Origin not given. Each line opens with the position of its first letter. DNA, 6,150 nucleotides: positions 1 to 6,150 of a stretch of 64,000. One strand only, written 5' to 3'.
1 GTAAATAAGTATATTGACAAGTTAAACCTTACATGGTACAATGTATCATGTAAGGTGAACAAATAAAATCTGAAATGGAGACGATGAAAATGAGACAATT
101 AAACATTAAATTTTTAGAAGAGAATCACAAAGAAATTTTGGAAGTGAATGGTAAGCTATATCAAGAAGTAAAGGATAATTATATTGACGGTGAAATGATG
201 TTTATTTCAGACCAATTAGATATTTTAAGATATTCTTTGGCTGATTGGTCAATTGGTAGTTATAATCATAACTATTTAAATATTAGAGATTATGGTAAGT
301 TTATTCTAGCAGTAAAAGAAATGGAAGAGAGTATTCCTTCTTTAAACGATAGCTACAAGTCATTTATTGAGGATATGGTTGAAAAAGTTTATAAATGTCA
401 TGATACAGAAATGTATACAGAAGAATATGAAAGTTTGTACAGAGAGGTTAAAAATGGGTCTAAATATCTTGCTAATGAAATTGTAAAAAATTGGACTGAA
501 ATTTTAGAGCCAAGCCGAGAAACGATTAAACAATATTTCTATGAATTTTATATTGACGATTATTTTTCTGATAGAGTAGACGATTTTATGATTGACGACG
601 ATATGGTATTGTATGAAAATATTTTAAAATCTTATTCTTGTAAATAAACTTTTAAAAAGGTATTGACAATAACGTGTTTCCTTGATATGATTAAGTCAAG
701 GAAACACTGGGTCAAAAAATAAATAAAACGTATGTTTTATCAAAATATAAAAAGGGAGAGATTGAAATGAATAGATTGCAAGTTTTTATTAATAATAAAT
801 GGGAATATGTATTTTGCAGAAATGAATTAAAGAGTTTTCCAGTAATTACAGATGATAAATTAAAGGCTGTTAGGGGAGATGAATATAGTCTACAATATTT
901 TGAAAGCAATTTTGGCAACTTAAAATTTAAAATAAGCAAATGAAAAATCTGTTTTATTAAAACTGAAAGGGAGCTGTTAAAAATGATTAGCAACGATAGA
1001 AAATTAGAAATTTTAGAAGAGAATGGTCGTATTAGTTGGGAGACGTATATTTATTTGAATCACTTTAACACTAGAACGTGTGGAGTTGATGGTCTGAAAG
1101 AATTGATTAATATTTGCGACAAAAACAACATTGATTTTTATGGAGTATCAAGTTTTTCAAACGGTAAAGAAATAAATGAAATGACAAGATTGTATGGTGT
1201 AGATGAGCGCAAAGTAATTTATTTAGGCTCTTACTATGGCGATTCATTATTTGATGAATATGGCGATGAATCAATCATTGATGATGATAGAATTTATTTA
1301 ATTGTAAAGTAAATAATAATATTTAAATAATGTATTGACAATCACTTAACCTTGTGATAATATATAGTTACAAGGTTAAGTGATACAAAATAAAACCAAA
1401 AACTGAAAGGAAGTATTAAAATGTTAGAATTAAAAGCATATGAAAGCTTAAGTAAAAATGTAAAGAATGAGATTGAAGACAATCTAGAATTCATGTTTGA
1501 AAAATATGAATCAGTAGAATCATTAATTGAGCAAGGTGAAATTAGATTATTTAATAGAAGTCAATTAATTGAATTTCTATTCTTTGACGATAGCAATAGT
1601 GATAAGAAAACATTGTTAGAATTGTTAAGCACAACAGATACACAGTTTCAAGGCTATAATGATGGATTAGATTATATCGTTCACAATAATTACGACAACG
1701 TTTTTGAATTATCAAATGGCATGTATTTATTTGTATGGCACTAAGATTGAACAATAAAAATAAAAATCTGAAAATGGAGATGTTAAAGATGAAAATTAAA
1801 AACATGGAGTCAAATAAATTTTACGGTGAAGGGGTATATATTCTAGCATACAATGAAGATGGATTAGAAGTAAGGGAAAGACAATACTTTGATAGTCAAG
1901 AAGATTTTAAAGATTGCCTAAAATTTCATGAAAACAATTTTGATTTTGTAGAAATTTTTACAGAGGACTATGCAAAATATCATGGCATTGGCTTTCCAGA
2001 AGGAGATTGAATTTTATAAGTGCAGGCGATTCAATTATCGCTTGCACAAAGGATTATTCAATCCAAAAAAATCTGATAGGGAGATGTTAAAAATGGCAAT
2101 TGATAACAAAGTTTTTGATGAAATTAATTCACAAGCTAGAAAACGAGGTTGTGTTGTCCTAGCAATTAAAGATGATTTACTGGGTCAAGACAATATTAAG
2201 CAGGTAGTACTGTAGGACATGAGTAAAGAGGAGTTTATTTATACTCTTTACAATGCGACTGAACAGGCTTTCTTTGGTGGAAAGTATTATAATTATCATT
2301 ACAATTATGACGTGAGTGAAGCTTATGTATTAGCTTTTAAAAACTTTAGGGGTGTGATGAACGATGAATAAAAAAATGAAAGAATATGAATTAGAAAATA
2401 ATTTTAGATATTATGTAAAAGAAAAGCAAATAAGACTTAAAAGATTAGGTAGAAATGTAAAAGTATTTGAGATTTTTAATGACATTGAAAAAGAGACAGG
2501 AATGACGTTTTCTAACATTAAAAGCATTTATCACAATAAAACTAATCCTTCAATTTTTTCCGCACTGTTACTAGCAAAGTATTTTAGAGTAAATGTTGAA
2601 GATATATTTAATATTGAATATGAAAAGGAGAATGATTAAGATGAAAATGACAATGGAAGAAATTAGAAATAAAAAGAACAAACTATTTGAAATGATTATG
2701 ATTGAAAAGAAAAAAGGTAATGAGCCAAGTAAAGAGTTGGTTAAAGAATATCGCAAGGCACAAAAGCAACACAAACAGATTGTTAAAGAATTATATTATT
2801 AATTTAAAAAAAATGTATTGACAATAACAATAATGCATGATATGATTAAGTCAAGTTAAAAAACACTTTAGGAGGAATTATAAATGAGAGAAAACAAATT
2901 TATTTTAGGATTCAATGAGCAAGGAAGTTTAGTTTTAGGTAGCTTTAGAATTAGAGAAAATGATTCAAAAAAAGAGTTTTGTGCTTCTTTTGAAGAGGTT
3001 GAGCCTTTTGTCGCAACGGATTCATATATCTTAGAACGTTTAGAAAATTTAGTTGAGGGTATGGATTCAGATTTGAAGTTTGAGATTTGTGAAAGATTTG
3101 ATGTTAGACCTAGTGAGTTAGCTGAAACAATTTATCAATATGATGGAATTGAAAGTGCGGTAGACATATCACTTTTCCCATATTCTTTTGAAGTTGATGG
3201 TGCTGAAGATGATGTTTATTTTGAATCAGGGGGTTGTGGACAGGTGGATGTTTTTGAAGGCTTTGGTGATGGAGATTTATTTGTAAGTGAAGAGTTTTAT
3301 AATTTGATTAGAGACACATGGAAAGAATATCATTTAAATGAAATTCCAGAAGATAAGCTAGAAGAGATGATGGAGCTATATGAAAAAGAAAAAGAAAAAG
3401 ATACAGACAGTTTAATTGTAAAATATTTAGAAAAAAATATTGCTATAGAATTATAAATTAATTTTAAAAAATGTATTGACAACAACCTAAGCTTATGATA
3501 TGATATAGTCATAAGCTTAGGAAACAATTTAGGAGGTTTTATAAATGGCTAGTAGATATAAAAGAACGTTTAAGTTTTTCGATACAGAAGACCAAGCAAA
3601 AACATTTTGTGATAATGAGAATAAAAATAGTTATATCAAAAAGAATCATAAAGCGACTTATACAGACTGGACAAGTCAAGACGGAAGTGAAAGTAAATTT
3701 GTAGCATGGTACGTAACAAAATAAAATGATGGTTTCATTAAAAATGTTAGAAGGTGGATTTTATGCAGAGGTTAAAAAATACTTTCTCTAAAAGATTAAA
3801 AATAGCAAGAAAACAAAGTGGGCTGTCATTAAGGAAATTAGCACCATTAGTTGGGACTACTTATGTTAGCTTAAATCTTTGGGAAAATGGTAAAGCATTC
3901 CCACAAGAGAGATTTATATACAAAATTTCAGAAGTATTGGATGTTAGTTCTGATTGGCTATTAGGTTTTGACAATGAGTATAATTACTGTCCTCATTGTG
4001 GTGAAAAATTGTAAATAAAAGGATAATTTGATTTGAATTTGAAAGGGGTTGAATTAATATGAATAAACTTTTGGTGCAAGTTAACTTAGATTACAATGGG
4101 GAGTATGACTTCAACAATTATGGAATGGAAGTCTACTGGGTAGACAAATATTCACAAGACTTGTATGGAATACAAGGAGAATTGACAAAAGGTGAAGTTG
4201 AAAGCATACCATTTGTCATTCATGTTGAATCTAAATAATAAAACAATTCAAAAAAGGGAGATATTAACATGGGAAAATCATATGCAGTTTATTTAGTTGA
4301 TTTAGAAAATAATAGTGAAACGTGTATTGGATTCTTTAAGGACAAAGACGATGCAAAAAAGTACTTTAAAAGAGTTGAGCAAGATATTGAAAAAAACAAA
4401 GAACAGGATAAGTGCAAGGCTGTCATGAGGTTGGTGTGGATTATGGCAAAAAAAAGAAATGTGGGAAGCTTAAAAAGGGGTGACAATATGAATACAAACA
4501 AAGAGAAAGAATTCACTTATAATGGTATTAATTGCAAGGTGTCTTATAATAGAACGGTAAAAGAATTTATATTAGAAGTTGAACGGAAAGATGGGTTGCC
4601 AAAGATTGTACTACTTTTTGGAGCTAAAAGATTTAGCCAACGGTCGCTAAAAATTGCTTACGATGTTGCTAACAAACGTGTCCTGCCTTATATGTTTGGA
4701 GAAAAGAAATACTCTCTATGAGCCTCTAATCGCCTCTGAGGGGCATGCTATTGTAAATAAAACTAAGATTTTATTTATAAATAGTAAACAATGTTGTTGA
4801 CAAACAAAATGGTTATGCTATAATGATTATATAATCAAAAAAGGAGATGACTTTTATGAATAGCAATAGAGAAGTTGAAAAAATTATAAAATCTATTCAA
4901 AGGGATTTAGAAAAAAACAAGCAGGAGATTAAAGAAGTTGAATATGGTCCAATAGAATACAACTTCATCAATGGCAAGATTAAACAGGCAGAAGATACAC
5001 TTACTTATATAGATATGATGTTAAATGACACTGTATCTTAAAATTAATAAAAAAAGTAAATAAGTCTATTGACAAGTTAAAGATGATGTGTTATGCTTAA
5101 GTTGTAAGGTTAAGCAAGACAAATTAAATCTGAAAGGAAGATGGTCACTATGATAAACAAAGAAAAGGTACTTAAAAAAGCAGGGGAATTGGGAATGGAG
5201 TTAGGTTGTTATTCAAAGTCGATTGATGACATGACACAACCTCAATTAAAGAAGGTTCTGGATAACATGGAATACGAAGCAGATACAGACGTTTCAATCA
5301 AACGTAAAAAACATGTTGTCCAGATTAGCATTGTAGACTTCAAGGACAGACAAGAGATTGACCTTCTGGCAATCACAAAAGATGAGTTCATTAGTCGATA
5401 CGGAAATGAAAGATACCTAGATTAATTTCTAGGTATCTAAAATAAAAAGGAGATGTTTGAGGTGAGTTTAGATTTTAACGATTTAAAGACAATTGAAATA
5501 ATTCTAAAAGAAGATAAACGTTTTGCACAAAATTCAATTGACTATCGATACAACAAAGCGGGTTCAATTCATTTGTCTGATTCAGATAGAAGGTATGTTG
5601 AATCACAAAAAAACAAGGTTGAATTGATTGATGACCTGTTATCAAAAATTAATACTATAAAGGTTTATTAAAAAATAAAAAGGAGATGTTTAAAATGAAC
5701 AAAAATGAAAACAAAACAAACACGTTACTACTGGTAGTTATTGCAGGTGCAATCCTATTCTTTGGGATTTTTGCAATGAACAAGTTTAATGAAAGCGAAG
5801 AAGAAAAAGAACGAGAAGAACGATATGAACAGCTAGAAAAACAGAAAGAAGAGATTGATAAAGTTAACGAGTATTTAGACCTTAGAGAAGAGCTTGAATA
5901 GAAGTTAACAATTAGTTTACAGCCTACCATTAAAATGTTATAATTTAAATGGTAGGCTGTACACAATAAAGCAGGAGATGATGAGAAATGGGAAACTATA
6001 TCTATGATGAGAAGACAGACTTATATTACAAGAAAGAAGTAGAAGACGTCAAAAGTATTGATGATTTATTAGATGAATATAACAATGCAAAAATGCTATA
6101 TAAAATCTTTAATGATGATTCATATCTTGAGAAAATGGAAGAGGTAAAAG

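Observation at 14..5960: Early promoters whose -10 hexamer sits in the loop of a perfect 9-13-bp inverted repeat, with different arm sequences at each copy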

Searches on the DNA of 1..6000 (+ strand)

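Call 3: search_dna_similar(query=window:1-6000:+, collection=phages, mode=near, max_rows=30)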
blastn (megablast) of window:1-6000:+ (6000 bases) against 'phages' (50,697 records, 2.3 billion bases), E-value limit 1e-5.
No match.

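Call 12: search_dna_similar(query=window:1-6000:+, collection=phages, mode=distant, max_rows=20)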
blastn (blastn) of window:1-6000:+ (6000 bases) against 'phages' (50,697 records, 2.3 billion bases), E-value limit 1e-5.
Records with a match: 1; places in all: 1; records where one place covers at least 80% of the query: 0.
Best place of each record, by identity: 60-80% 1.
By first word of the organism name: Psychrobacillus 1.
By host as written in the record: Psychrobacillus psychrodurans 1.
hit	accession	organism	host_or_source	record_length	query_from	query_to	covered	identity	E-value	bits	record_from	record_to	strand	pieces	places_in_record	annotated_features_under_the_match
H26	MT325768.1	Psychrobacillus phage Perkons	Psychrobacillus psychrodurans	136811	3557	3730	3%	77.7%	1e-28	137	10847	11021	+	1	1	hypothetical protein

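Call 14: get_annotated_region(hit=H26, flank=11000)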
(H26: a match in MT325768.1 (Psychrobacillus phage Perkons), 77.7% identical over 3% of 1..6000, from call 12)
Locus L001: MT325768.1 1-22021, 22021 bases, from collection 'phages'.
description: Psychrobacillus phage Perkons, complete genome.
organism: Psychrobacillus phage Perkons (NCBI taxid 2729574)
taxonomy: Viruses; Duplodnaviria; Heunggongvirae; Uroviricota; Caudoviricetes
host: Psychrobacillus psychrodurans; source: ice-free soil sample (4-10 cm depth) collected near Rasmussen hut; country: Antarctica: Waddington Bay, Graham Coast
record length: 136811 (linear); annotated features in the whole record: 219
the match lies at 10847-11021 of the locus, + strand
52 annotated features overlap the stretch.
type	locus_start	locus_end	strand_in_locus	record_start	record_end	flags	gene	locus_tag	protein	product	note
repeat_region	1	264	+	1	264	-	-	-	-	-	short direct terminal repeat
CDS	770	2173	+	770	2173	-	-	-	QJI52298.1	DEAD-box helicase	ORF1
CDS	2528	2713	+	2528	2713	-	-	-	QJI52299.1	hypothetical protein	ORF2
CDS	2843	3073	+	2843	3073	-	-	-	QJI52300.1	hypothetical protein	ORF3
CDS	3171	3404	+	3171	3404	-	-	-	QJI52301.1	hypothetical protein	ORF4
CDS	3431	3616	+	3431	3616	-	-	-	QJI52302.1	hypothetical protein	ORF5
CDS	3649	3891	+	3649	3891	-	-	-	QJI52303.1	hypothetical protein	ORF6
CDS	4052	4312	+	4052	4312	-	-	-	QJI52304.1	hypothetical protein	ORF7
CDS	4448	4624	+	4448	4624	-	-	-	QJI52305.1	hypothetical protein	ORF8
CDS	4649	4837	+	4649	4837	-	-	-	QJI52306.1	hypothetical protein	ORF9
CDS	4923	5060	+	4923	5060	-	-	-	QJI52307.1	hypothetical protein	ORF10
CDS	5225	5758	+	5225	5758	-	-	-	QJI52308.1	antirestriction protein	ORF11; antirestriction protein ArdA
CDS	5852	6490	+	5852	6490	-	-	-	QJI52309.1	hypothetical protein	ORF12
CDS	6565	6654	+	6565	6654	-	-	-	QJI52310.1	hypothetical protein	ORF13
CDS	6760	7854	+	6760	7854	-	-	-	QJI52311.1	DNA polymerase III subunit beta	ORF14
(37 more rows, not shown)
